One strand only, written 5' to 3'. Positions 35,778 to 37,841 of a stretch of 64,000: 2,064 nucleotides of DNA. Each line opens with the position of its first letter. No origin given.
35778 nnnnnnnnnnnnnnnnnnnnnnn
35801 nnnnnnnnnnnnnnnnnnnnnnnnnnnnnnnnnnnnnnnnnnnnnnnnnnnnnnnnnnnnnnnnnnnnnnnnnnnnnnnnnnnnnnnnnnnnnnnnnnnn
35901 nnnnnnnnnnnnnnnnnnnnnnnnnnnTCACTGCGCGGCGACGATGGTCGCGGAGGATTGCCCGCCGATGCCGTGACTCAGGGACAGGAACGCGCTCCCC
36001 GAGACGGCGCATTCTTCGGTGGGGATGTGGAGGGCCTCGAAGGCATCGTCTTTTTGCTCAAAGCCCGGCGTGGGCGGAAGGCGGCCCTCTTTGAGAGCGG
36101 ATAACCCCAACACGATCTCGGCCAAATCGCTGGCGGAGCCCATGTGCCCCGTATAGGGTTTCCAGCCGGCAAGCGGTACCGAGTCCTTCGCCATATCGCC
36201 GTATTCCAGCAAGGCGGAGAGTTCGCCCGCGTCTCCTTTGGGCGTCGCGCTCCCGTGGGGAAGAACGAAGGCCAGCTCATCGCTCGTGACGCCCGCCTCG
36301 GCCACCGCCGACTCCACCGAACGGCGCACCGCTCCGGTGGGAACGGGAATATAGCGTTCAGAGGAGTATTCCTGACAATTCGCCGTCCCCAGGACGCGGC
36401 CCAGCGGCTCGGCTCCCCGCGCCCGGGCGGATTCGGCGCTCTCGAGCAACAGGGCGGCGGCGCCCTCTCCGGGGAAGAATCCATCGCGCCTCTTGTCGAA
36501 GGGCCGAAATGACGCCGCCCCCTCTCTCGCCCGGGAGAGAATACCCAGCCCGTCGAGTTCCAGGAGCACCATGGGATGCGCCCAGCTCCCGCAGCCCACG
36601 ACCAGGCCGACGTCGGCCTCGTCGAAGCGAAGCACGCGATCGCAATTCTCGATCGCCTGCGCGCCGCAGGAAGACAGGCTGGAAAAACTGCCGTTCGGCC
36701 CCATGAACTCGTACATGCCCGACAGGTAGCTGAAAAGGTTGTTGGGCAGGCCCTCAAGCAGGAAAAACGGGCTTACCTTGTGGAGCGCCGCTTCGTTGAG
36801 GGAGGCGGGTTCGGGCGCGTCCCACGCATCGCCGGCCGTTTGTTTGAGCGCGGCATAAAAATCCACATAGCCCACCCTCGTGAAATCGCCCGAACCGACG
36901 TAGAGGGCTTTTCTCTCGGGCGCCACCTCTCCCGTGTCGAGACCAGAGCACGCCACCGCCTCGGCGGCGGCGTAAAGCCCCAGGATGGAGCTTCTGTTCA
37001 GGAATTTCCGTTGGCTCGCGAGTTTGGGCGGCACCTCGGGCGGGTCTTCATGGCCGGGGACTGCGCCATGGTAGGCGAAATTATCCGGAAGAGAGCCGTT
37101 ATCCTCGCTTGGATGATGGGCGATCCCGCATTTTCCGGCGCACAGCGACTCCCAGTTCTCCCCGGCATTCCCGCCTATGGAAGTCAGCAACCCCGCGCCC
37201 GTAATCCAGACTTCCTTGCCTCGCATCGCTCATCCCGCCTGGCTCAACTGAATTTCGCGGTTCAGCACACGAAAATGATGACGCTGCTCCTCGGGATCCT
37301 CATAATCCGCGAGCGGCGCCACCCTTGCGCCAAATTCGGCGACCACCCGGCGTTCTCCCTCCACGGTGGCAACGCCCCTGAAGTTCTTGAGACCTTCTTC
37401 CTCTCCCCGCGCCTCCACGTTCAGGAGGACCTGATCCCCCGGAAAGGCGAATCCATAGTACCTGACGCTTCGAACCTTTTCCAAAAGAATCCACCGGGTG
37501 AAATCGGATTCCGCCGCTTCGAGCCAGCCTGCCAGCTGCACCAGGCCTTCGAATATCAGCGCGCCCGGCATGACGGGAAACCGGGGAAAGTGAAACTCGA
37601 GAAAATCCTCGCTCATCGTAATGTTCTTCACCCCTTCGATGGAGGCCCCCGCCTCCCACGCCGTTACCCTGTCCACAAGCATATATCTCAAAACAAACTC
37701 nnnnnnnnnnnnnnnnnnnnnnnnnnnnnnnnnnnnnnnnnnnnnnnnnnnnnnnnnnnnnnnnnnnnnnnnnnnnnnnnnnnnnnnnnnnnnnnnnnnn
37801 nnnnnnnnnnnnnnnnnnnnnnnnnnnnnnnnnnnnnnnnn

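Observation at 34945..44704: Eleven-gene type II FAS/PKS-like operon ending in an LpxL-family acyltransferase: aryl-polyene/xanthomonadin-like machinery without starter or export genes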

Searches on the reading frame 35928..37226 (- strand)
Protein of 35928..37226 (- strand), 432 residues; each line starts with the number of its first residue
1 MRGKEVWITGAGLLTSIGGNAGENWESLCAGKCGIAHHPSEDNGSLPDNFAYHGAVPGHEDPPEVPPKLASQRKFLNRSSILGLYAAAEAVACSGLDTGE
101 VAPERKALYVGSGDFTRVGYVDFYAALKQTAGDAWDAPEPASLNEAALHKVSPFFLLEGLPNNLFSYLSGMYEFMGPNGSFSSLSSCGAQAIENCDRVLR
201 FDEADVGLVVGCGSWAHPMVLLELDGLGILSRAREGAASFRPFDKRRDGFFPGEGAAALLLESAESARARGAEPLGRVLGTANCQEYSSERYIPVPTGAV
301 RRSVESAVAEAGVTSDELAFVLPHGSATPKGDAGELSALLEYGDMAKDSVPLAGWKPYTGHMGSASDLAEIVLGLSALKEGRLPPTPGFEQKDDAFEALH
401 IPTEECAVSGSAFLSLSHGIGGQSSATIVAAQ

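Call 6: search_protein_families(library=pfam, proteins=[window:35928-37226:-], max_evalue=0.01)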
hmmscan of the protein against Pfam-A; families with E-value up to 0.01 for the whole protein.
window:35928-37226:- (432 aa): 2 families
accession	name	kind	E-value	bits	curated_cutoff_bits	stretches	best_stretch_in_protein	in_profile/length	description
PF00109.32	ketoacyl-synt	-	1e-23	84.7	20.8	1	5-267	3-252/252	Beta-ketoacyl synthase, N-terminal domain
PF02801.28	Ketoacyl-synt_C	-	4.3e-13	49.8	20.8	1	292-389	18-118/119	Beta-ketoacyl synthase, C-terminal domain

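Call 7: search_protein_families(library=ncbifam, proteins=[window:35928-37226:-], max_evalue=0.01)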
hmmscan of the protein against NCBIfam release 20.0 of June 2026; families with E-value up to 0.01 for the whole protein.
window:35928-37226:- (432 aa): 22 families
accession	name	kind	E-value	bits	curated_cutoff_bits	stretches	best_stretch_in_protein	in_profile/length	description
TIGR03150.1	fabF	equivalog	4e-54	183.9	493.75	1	5-428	2-405/407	beta-ketoacyl-ACP synthase II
NF005589.0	PRK07314.1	subfamily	3.7e-52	177.5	387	1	3-428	3-408/413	beta-ketoacyl-ACP synthase II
NF004970.0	PRK06333.1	subfamily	1.9e-48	165.3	525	1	3-428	3-418/424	beta-ketoacyl-ACP synthase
NF005076.0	PRK06501.1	equivalog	3.4e-42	144.8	629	1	6-431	13-422/425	beta-ketoacyl-ACP synthase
NF006274.0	PRK08439.1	equivalog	8e-41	140.2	621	1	4-428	2-402/406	beta-ketoacyl-ACP synthase II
NF005490.0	PRK07103.1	equivalog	5.1e-36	124.6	445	2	163-429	147-410/414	polyketide beta-ketoacyl:acyl carrier protein synthase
NF058662.1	cispenta_AmcF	equivalog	6.8e-35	120.8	325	2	185-427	129-365/369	cispentacin biosynthesis acyltransferase subunit AmcF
NF006434.0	PRK08722.1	equivalog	4.7e-33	114.6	759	1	3-427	3-409/414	beta-ketoacyl-ACP synthase II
NF005935.0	PRK07967.1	equivalog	5.3e-31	107.9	630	1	4-429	2-400/406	beta-ketoacyl-ACP synthase I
NF004618.0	PRK05952.1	equivalog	5.1e-30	104.7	455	2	191-430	153-381/384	beta-ketoacyl-ACP synthase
NF005916.1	PRK07910.1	equivalog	1.5e-26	93.3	560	1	145-426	131-412/418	KasA/KasB family beta-ketoacyl-ACP synthase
NF006587.0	PRK09116.1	equivalog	6.7e-25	87.7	470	1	179-425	158-400/408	beta-ketoacyl-ACP synthase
NF006618.0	PRK09185.1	subfamily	1.1e-24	87.2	407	1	164-430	140-391/394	beta-ketoacyl-ACP synthase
NF005084.0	PRK06519.1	equivalog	1.2e-17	64.1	320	1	3-384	5-360/397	beta-ketoacyl-ACP synthase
NF045894.1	PKS_plus_SDR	equivalog_domain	8.5e-17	60.1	1740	1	174-386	162-373/1515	type I polyketide synthase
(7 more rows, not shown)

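Call 31: search_solved_structures(query=window:35928-37226:-, max_evalue=1e-10)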
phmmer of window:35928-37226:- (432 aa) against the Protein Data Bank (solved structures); distinct sequences matched with E-value up to 1e-10: 112 (the best 60 are shown).
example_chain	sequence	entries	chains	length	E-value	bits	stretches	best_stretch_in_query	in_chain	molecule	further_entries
3hnz_A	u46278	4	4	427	5.2e-38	134.6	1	4-428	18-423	3-oxoacyl-[acyl-carrier-protein] synthase 2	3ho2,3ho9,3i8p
2gfv_A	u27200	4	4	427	5.5e-38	134.6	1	4-428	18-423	3-oxoacyl-[acyl-carrier-protein] synthase 2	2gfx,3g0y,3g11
6okg_A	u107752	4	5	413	6.1e-38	134.4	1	4-428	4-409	3-oxoacyl-[acyl-carrier-protein] synthase 2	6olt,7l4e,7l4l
9lpl_A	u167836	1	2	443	6.1e-38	134.4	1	4-428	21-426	3-oxoacyl-[acyl-carrier-protein] synthase 2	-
1b3n_A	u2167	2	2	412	7.6e-38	134.1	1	5-428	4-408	PROTEIN (KETOACYL ACYL CARRIER PROTEIN SYNTHASE 2) | BETA-KETOACYL ACP SYNTHASE II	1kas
2gfw_A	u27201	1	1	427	7.9e-38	134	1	4-428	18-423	3-oxoacyl-[acyl-carrier-protein] synthase 2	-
4qav_A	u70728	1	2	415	1.1e-37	133.6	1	4-425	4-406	3-oxoacyl-[acyl-carrier-protein] synthase 2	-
2rjt_A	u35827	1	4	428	1.7e-37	133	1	4-425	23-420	Beta-ketoacyl-ACP synthase II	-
2gfy_A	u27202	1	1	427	6.8e-37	130.9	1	4-428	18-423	3-oxoacyl-[acyl-carrier-protein] synthase 2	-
1ox0_A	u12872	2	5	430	1.4e-36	129.9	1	4-423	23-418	Beta ketoacyl-acyl carrier protein synthase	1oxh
4jrh_A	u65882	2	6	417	7.4e-36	127.5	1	4-426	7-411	3-oxoacyl-[acyl-carrier-protein] synthase 2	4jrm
4r8e_A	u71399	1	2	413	1.4e-35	126.6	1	4-426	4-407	3-oxoacyl-[acyl-carrier-protein] synthase 2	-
2alm_A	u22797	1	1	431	2.5e-35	125.8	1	4-424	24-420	3-oxoacyl-(acyl-carrier-protein) synthase II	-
8z5c_A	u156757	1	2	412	4.4e-35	125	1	5-428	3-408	3-oxoacyl-[acyl-carrier-protein] synthase 2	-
8z5e_A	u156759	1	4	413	3.1e-34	122.2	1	5-428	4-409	3-oxoacyl-[acyl-carrier-protein] synthase 2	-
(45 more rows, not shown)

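Call 61: find_homologous_proteins(query=window:35928-37226:-)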
Query window:35928-37226:- (432 aa): 358 proteins with E <= 0.001 among 8000 candidates; the best 120 are listed.
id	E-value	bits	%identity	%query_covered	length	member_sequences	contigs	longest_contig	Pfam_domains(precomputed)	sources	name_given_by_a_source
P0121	1.7e-274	929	95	100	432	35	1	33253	PF00109.33,PF02801.29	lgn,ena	-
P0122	3.8e-260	881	90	100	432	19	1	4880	PF00109.33,PF02801.29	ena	-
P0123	3.2e-254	862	87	100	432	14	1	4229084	PF00109.33,PF02801.29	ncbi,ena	-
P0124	7.1e-253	858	87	100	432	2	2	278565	PF00109.33,PF02801.29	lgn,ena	-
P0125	1.6e-250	850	87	100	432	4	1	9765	PF00109.33,PF02801.29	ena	-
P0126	2.6e-249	846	88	100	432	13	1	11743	PF00109.33,PF02801.29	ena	-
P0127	7.4e-248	841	85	100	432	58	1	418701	PF00109.33,PF02801.29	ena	-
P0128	6.2e-244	828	84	100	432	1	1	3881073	PF00109.33,PF02801.29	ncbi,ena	-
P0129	1.3e-243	827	84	100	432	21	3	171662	PF00109.33,PF02801.29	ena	-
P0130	8.4e-242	821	84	100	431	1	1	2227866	PF00109.33,PF02801.29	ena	-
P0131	1.6e-240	817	83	100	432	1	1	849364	PF00109.33,PF02801.29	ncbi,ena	-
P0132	3.5e-216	737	75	100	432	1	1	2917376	PF00109.33,PF02801.29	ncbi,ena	-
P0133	5.3e-210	716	76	100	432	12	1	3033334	PF00109.33,PF02801.29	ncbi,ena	-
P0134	2.4e-209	714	75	100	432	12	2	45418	PF00109.33,PF02801.29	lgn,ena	-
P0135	8.0e-182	623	66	100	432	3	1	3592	PF00109.33,PF02801.29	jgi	-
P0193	5.4e-116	406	47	99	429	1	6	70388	PF00109.33,PF02801.29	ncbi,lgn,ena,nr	ncbi:MAG: hypothetical protein ISR96_05600 [Nitrospira sp.]|nr:hypothetical protein [bacterium] MBL7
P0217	4.6e-113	397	47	99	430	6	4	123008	PF00109.33,PF02801.29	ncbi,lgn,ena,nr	ncbi:3-oxoacyl-[acyl-carrier-protein] synthase 2 [bacterium BMS3Bbin06]|nr:3-oxoacyl-[acyl-carrier-p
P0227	8.2e-112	393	46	98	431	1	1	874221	PF00109.33,PF02801.29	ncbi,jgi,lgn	-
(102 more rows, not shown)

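Call 62: find_encoding_contigs(protein=P0193, flank=10000, max_places=2)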
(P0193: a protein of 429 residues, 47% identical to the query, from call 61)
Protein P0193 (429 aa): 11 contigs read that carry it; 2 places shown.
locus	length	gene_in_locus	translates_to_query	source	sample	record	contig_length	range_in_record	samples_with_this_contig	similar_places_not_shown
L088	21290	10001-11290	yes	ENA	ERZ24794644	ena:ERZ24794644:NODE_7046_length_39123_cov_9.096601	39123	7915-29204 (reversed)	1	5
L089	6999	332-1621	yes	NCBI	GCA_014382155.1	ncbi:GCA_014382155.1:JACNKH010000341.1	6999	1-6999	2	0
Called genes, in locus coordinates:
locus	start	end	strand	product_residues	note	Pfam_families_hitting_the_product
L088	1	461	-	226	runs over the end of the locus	PF00027:cNMP_binding, PF13545:HTH_Crp_2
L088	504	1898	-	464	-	PF00072:Response_reg, PF00158:Sigma54_activat, PF14532:Sigma54_activ_2, PF00004:AAA (weak), PF07728:AAA_5, PF25601:AAA_lid_14, PF02954:HTH_8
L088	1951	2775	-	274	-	PF01507:PAPS_reduct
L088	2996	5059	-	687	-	PF16927:HisKA_7TM (weak), PF13185:GAF_2, PF13492:GAF_3, PF02518:HATPase_c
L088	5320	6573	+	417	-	PF00109:ketoacyl-synt, PF02801:Ketoacyl-synt_C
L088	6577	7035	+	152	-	PF07977:FabA, PF22818:ApeI-like (weak)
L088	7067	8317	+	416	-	PF00109:ketoacyl-synt, PF00108:Thiolase_N (weak), PF02801:Ketoacyl-synt_C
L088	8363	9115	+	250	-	PF00106:adh_short, PF08659:KR, PF01370:Epimerase (weak), PF13561:adh_short_C2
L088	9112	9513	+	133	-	PF01648:ACPS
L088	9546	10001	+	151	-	PF07977:FabA, PF22818:ApeI-like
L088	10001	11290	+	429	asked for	PF00109:ketoacyl-synt, PF02801:Ketoacyl-synt_C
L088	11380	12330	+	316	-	PF03279:Lip_A_acyltrans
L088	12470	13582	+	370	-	PF02684:LpxB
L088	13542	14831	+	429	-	PF04413:Glycos_transf_N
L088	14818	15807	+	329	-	PF02606:LpxK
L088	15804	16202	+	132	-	PF01894:YjbQ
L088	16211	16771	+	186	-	PF10504:DUF2452 (weak)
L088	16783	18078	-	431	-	PF11700:ATG22 (weak), PF13347:MFS_2 (faint), PF07690:MFS_1, PF11700:ATG22, PF07690:MFS_1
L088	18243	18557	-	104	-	PF07238:PilZ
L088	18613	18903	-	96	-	-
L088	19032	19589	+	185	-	PF01976:DUF116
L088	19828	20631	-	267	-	PF04079:SMC_ScpB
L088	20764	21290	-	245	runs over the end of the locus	PF00882:Zn_dep_PLPC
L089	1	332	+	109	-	?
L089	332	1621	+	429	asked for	PF00109:ketoacyl-synt, PF02801:Ketoacyl-synt_C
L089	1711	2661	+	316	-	PF03279:Lip_A_acyltrans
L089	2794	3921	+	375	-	PF02684:LpxB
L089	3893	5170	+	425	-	PF04413:Glycos_transf_N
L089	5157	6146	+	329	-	PF02606:LpxK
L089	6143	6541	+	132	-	PF01894:YjbQ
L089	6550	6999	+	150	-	PF10504:DUF2452 (weak)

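Call 65: find_encoding_contigs(protein=P0217, flank=9000, max_places=1)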
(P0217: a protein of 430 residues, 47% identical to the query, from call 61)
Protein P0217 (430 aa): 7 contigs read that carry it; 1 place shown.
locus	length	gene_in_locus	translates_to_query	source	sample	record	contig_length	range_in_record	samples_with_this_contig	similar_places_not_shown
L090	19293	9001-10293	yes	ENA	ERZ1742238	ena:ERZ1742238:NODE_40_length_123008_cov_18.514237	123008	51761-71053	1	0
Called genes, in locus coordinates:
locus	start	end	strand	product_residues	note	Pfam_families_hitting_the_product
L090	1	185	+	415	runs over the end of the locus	PF13393:tRNA-synt_His, PF00587:tRNA-synt_2b, PF13393:tRNA-synt_His, PF03129:HGTP_anticodon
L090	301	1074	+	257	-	PF00106:adh_short, PF08659:KR, PF13561:adh_short_C2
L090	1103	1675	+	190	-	PF00550:PP-binding (weak)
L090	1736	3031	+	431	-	PF00109:ketoacyl-synt, PF02801:Ketoacyl-synt_C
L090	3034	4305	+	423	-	PF00109:ketoacyl-synt, PF02801:Ketoacyl-synt_C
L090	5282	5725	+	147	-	PF07977:FabA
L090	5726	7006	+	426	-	PF00109:ketoacyl-synt, PF00108:Thiolase_N (weak), PF02801:Ketoacyl-synt_C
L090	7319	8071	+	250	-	PF00106:adh_short, PF08659:KR, PF01370:Epimerase (weak), PF13561:adh_short_C2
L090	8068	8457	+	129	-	PF01648:ACPS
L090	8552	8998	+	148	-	PF07977:FabA, PF22818:ApeI-like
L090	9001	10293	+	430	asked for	PF00109:ketoacyl-synt, PF02801:Ketoacyl-synt_C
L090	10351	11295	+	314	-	PF03279:Lip_A_acyltrans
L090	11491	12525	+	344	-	-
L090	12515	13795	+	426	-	PF00668:Condensation (weak)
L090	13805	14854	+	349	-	-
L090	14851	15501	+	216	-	PF04191:PEMT, PF04140:ICMT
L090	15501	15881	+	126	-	PF04186:FxsA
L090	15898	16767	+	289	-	PF03477:ATP-cone (faint)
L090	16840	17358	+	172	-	PF01583:APS_kinase, PF06414:Zeta_toxin (weak), PF07931:CPT (weak), PF08433:KTI12 (weak), PF13238:AAA_18 (weak), PF13671:AAA_33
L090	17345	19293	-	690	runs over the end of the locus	PF03968:LptD_N (weak), PF19838:LptD_2, PF04453:LptD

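Call 66: find_encoding_contigs(protein=P0227, flank=9000, max_places=1)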
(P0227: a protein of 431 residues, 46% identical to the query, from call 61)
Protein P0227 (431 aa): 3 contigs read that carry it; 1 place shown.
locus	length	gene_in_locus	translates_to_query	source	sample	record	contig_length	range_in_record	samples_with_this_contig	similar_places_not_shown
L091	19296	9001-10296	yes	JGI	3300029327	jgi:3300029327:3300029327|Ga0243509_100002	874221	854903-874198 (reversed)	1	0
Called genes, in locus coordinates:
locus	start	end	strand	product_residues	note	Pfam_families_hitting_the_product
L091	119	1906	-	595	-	PF13231:PMT_2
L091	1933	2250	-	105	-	PF07578:LAB_N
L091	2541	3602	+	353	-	PF00814:TsaD, PF22521:HypF_C_2 (weak)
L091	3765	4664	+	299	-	PF00398:RrnaAD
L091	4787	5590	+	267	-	PF00106:adh_short, PF08659:KR, PF13561:adh_short_C2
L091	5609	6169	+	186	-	-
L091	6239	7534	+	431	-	PF00109:ketoacyl-synt, PF02801:Ketoacyl-synt_C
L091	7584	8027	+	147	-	PF07977:FabA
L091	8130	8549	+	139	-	PF01648:ACPS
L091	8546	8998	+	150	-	PF07977:FabA, PF22818:ApeI-like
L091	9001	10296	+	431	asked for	PF00109:ketoacyl-synt, PF02801:Ketoacyl-synt_C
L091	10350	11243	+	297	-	PF03279:Lip_A_acyltrans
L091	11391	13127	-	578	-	PF13167:GTP-bdg_N, PF16360:GTP-bdg_M, PF03193:RsgA_GTPase (faint), PF00350:Dynamin_N (faint), PF01926:MMR_HSR1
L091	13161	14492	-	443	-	PF00501:AMP-binding, PF14535:AMP-binding_C_2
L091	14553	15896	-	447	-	PF00772:DnaB, PF03796:DnaB_C, PF13481:AAA_25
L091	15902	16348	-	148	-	PF01281:Ribosomal_L9_N, PF03948:Ribosomal_L9_C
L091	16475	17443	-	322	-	PF09991:DUF2232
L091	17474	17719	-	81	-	PF01084:Ribosomal_S18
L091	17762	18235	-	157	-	PF01250:Ribosomal_S6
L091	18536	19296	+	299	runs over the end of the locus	PF01791:DeoC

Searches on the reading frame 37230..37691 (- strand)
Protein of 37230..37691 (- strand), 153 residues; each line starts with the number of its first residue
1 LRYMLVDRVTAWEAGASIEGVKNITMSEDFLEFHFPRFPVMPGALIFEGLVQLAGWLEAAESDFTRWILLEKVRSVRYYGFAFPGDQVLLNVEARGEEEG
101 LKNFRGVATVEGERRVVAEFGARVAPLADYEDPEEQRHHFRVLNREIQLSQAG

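Call 6: search_protein_families(library=pfam, proteins=[window:37230-37691:-], max_evalue=0.01)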
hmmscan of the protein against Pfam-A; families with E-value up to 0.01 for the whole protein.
window:37230-37691:- (153 aa): 1 family
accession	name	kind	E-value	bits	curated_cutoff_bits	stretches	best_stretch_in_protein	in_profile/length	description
PF07977.19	FabA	-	2.4e-18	66.5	23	1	4-114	7-133/138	FabA-like domain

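Call 7: search_protein_families(library=ncbifam, proteins=[window:37230-37691:-], max_evalue=0.01)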
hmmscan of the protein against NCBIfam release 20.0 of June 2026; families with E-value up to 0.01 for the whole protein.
window:37230-37691:- (153 aa): 6 families
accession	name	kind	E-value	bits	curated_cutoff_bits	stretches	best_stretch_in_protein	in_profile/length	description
NF000582.1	PRK00006.1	equivalog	1.3e-25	90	113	1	3-121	15-134/137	3-hydroxyacyl-ACP dehydratase FabZ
TIGR01750.1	fabZ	equivalog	1.2e-23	83.6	155.15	1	4-120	17-137/141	3-hydroxyacyl-ACP dehydratase FabZ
NF009667.0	PRK13188.1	equivalog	1.6e-19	69.9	465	1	3-125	336-460/464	bifunctional UDP-3-O-[3-hydroxymyristoyl] N-acetylglucosamine deacetylase/3-hydroxyacyl-ACP dehydratase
NF058663.1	cispen_cyc_AmcE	equivalog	2.5e-07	30.8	140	1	4-120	20-136/153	cispentacin biosynthesis cyclizing decarboxylase AmcE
NF003509.0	PRK05174.1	equivalog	0.00051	19.9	124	1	17-57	54-94/172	bifunctional 3-hydroxydecanoyl-ACP dehydratase/trans-2-decenoyl-ACP isomerase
TIGR01749.1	fabA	equivalog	0.0077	16.2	238.15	0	18-70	52-104/169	3-hydroxyacyl-[acyl-carrier-protein] dehydratase FabA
